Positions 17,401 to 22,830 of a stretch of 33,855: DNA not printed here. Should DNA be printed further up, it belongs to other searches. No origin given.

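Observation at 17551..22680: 1709-aa single-chain fusion of a pseudo-peptidase/coiled-coil ectodomain to an FtsX permease: a possible cis-fused analogue of FtsEX-EnvC/PcsB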

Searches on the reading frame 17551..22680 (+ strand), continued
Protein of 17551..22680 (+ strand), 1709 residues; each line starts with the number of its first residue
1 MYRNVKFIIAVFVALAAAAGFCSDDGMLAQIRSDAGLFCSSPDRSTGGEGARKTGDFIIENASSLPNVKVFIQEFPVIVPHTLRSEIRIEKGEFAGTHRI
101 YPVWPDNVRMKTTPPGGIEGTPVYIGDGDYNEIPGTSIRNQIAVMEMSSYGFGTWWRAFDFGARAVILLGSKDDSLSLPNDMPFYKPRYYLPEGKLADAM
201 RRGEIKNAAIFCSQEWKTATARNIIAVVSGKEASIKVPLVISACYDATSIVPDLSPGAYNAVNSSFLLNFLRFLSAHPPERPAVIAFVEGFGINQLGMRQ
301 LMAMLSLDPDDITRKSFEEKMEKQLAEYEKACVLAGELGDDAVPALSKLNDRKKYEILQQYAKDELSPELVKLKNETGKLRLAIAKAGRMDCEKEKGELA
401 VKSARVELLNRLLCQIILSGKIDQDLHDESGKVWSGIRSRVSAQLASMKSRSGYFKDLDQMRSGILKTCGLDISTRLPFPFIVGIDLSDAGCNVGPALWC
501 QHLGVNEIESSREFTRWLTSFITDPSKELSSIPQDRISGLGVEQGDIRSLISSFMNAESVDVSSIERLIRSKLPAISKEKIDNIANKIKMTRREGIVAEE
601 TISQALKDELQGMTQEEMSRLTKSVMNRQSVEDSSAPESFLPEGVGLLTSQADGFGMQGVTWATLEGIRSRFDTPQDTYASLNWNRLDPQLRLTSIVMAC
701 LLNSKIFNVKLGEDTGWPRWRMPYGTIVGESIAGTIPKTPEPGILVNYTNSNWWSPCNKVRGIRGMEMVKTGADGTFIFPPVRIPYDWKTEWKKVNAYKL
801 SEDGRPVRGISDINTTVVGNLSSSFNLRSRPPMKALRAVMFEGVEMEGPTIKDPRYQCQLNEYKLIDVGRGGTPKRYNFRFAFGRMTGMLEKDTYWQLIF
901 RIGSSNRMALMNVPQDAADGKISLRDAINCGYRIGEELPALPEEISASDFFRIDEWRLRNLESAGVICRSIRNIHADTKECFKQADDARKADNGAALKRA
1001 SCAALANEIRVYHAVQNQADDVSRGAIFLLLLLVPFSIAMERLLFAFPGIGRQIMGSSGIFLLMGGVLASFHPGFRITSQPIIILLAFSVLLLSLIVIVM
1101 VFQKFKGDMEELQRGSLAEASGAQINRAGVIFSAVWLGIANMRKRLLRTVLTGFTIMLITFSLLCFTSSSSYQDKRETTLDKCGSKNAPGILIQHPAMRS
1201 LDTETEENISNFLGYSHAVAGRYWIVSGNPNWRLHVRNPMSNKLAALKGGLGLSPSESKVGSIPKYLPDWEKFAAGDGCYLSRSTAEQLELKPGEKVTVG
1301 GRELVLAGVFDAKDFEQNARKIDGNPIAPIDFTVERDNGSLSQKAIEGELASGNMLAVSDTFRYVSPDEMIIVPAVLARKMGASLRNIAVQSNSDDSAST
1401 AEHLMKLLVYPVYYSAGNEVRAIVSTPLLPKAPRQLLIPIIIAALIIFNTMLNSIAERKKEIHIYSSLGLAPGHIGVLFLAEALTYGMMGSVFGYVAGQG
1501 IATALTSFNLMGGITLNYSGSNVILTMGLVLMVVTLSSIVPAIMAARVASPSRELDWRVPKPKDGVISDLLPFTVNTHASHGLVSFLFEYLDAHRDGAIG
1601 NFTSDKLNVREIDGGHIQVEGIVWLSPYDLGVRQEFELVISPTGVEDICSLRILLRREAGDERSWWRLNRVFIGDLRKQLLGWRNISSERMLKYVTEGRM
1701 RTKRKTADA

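Call 12: find_encoding_contigs(protein=P0021, flank=10000, max_places=2)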
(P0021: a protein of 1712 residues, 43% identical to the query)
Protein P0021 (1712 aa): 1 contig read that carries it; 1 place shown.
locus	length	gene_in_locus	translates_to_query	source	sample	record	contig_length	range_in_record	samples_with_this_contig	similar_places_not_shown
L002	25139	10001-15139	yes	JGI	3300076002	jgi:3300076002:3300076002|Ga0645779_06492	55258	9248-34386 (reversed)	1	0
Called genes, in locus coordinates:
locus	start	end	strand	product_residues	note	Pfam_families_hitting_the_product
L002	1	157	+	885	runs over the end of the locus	PF02861:Clp_N, PF23569:NBD_SMAX1, PF00004:AAA, PF17871:AAA_lid_9, PF00004:AAA, PF07724:AAA_2, PF07728:AAA_5, PF10431:ClpB_D2-small, +11 more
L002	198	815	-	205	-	PF00814:TsaD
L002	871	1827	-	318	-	PF01520:Amidase_3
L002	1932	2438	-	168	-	PF02390:Methyltransf_4, PF13847:Methyltransf_31 (faint), PF24675:NpmA (weak)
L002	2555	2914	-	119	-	-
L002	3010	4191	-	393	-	PF02746:MR_MLE_N, PF13378:MR_MLE_C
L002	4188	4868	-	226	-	PF05343:Peptidase_M42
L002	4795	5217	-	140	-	PF05343:Peptidase_M42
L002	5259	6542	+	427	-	PF08240:ADH_N, PF16912:Glu_dehyd_C, PF00107:ADH_zinc_N, PF13602:ADH_zinc_N_2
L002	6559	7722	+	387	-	PF00248:Aldo_ket_red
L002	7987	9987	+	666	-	PF20581:DUF6785, PF20580:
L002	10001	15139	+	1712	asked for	PF02687:FtsX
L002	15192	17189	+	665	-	PF03169:OPT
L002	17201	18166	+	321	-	-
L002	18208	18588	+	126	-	PF05402:PqqD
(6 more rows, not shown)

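Call 13: find_encoding_contigs(protein=P0044, flank=10000, max_places=2)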
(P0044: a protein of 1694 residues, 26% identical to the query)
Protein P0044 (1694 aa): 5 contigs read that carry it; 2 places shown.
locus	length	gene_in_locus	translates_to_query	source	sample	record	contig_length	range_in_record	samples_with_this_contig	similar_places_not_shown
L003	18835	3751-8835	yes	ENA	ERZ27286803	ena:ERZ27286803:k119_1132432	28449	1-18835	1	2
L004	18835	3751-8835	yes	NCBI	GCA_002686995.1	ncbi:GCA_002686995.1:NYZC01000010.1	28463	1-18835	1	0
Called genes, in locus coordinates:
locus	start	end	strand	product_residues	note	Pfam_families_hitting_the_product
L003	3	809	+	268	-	?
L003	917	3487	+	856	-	PF20581:DUF6785, PF20580:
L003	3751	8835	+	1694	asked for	PF02687:FtsX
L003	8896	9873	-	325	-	PF01370:Epimerase, PF04321:RmlD_sub_bind (faint), PF16363:GDP_Man_Dehyd (weak)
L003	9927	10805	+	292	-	PF01370:Epimerase (weak)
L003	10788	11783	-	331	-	-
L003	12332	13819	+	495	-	PF14706:Tnp_DNA_bind, PF01609:DDE_Tnp_1 (weak), PF02281:Dimer_Tnp_Tn5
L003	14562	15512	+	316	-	PF00701:DHDPS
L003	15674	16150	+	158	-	-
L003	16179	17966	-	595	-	PF02771:Acyl-CoA_dh_N, PF02770:Acyl-CoA_dh_M, PF00441:Acyl-CoA_dh_1, PF08028:Acyl-CoA_dh_2, PF22924:ACOX_C_alpha1 (weak), PF21343:ACAD9-ACADV_C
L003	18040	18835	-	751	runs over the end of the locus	PF00378:ECH_1, PF16113:ECH_2, PF02737:3HCDH_N, PF00725:3HCDH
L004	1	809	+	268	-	?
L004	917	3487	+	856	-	PF20581:DUF6785, PF20580:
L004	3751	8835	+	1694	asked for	PF02687:FtsX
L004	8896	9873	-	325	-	PF01370:Epimerase, PF04321:RmlD_sub_bind (faint), PF16363:GDP_Man_Dehyd (weak)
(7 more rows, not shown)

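Call 23: search_protein_families(library=pfam, alignment_id=A1, max_evalue=0.01)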
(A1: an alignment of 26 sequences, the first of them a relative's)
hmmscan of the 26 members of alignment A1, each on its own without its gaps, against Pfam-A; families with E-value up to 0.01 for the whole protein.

A. member 1, P0001 (1709 aa): 2 families
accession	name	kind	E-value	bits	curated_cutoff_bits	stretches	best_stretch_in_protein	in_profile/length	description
PF02687.27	FtsX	-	5.6e-15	55.9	25.5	1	1439-1547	7-117/120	FtsX-like permease C-terminal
PF04389.22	Peptidase_M28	-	0.0014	18.8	21.3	0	223-289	1-64/193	Peptidase family M28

B. families by the number of members that match (of 26 scanned): 6 families
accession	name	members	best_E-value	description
PF02687.27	FtsX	26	2.5e-16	FtsX-like permease C-terminal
PF12704.14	MacB_PCD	7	3.8e-05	MacB-like periplasmic core domain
PF04389.22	Peptidase_M28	6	1.2e-07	Peptidase family M28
PF02225.27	PA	5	0.00024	PA domain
PF04896.17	AmoC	1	0.001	Ammonia monooxygenase/methane monooxygenase, subunit C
PF05450.20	Nicastrin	1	0.0021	Nicastrin large lobe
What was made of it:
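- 20986..22197 (+): aa 1146-1549: MacB/LolCE-type module. Comprises TM1, a 264-aa periplasmic domain (aa 1170-1433), TM2, the coupling-helix region (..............), TM3 and TM4. MacB_PCD in 7 of 26 homologues (call 23).
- On PA (protease-associated) domain insertion: Pfam PA in 5 of 26 homologues, best E 2.4e-4 (call 23).
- On Type VII ABC permease superfamily (MacB/FtsX fold): All 26 homologues hit it (call 23). MacB_PCD is hit in 7 of 26 homologues (call 23).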

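Call 32: find_related_loci(query=A1, collection=genome_contigs, flank=10000)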
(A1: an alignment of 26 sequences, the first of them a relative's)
Query A1 (1709 aa) in genome_contigs; peptide patterns used: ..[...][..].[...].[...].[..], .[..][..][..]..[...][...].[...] (x = any residue, [..] = any of these).
599 stretches matched a pattern (row limit reached: there are more); 582 encode a relative of the query (tblastn E <= 1e-3); the best 80 are kept; 80 distinct loci.
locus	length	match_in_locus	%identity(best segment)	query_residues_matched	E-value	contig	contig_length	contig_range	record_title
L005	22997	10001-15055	77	24-1707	0e+0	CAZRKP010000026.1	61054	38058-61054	MAG TPA_asm: uncultured Victivallis sp. isolate binchicken_co273_45 genome assembly, contig: NODE_530_length_61054_cov_6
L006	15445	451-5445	46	31-1698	0e+0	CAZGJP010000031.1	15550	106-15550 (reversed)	MAG TPA_asm: uncultured Lentisphaera sp. isolate binchicken_co26_109 genome assembly, contig: NODE_4996_length_15550_cov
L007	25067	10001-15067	42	13-1698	0e+0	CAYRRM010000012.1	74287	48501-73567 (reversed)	MAG TPA_asm: uncultured Lentisphaera sp. isolate binchicken_co14_242 genome assembly, contig: NODE_463_length_74287_cov_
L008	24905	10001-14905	45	10-1707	0e+0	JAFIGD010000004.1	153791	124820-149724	MAG: Verrucomicrobia bacterium isolate Super_Day4_Bin.15 NODE_30_length_153791_cov_46.528224, whole genome shotgun seque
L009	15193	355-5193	47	18-1695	0e+0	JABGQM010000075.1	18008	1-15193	MAG: Verrucomicrobia bacterium isolate co234_bin56 co234_bin56_Ctg75, whole genome shotgun sequence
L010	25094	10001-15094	44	3-1708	0e+0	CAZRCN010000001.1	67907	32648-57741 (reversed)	MAG TPA_asm: uncultured Victivallales bacterium isolate SRP319275_co2_282 genome assembly, contig: NODE_122_length_67907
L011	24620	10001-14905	42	27-1698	0e+0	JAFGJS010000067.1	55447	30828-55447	MAG: Candidatus Sumerlaeota bacterium isolate Zod_Metabat.292 k87_5413448, whole genome shotgun sequence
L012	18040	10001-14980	44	7-1695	0e+0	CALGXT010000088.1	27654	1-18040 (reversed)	MAG: uncultured bacterium isolate R1_Bin_METABAT__307_1 genome assembly, contig: c_000000124592, whole genome shotgun se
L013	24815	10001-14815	45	65-1695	0e+0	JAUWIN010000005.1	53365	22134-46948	MAG: Candidatus Brocadiia bacterium isolate CSMAG_2295 CSMAG_2295_k127_2011963_length_53365_cov_72.6503, whole genome sh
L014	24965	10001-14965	42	27-1698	0e+0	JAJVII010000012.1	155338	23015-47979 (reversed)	MAG: Phycisphaerae bacterium isolate Bin_76R c_000000000487, whole genome shotgun sequence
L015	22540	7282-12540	42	27-1695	0e+0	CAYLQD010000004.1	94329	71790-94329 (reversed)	MAG TPA_asm: uncultured Planctomycetota bacterium isolate binchicken_co97_512 genome assembly, contig: NODE_711_length_9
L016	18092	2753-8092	44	7-1696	0e+0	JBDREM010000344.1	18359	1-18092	MAG: Planctomycetota bacterium isolate MEGAHIT-group-1.315 k141_5229403, whole genome shotgun sequence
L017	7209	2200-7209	42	9-1655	0e+0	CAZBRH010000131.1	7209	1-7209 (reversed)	MAG TPA_asm: uncultured Planctomycetota bacterium isolate SRP290908_co1_415 genome assembly, contig: NODE_15596_length_7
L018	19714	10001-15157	40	12-1698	0e+0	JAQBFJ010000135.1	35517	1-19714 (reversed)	MAG: Verrucomicrobiota bacterium isolate MAG_440_bin-02 440_bin-02_ctg-135, whole genome shotgun sequence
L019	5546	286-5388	38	1-1698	0e+0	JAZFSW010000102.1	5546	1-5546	MAG: Desulfobacterales bacterium isolate BS2bin.18 BS2bin.18_102, whole genome shotgun sequence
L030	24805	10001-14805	35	30-1699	2e-178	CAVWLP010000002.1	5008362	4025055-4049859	MAG: uncultured Phycisphaerales bacterium isolate MFD04434.bin.2.6 genome assembly, contig: contig_5192, whole genome sh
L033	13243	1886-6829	35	5-1699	2e-171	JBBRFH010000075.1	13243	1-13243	MAG: Tepidisphaerales bacterium isolate Co_metawrap_2556 Cmw_2556_k141_9742515_length_13243_cov_8.9976, whole genome sho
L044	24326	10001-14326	30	8-1698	4e-122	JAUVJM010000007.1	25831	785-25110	MAG: bacterium isolate CSMAG_454 CSMAG_454_k127_679018_length_25831_cov_32.2172, whole genome shotgun sequence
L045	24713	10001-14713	31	30-1695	7e-122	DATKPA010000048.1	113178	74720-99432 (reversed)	MAG TPA_asm: Phycisphaerae bacterium isolate SMAG_U14779 k141_906239, whole genome shotgun sequence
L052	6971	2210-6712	32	44-1709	3e-118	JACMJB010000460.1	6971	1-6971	MAG: Armatimonadota bacterium isolate ES-bin-147 ES-bin-147-contig-k141_13042015, whole genome shotgun sequence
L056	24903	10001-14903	39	30-1709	9e-168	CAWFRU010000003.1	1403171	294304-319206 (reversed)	MAG: uncultured Phycisphaerales bacterium isolate MFD00964.bin.2.26 genome assembly, contig: contig_27560, whole genome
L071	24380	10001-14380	27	38-1704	6e-111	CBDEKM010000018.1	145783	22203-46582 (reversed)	MAG: bacterium isolate fecf1fe2-d5d3-4dbd-a99f-11e0e87e1ef0 genome assembly, contig: contig_18, whole genome shotgun seq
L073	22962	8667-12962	30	31-1707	3e-111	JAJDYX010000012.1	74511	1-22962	MAG: Candidatus Latescibacterota bacterium isolate jk18x34bins.57 k141_49356, whole genome shotgun sequence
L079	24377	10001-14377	27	38-1703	5e-110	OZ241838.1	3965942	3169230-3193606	MAG: bacterium isolate 834f4656-8c40-439b-be50-31c876aeaf38 genome assembly, chromosome: 1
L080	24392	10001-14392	27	38-1709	5e-110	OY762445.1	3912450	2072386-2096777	MAG: bacterium isolate 4d88f91b-64ba-49ef-9c7d-4906d56127d1 genome assembly, chromosome: 1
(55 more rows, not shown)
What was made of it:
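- It occurs in loci from at least 582 species representatives (call 32).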
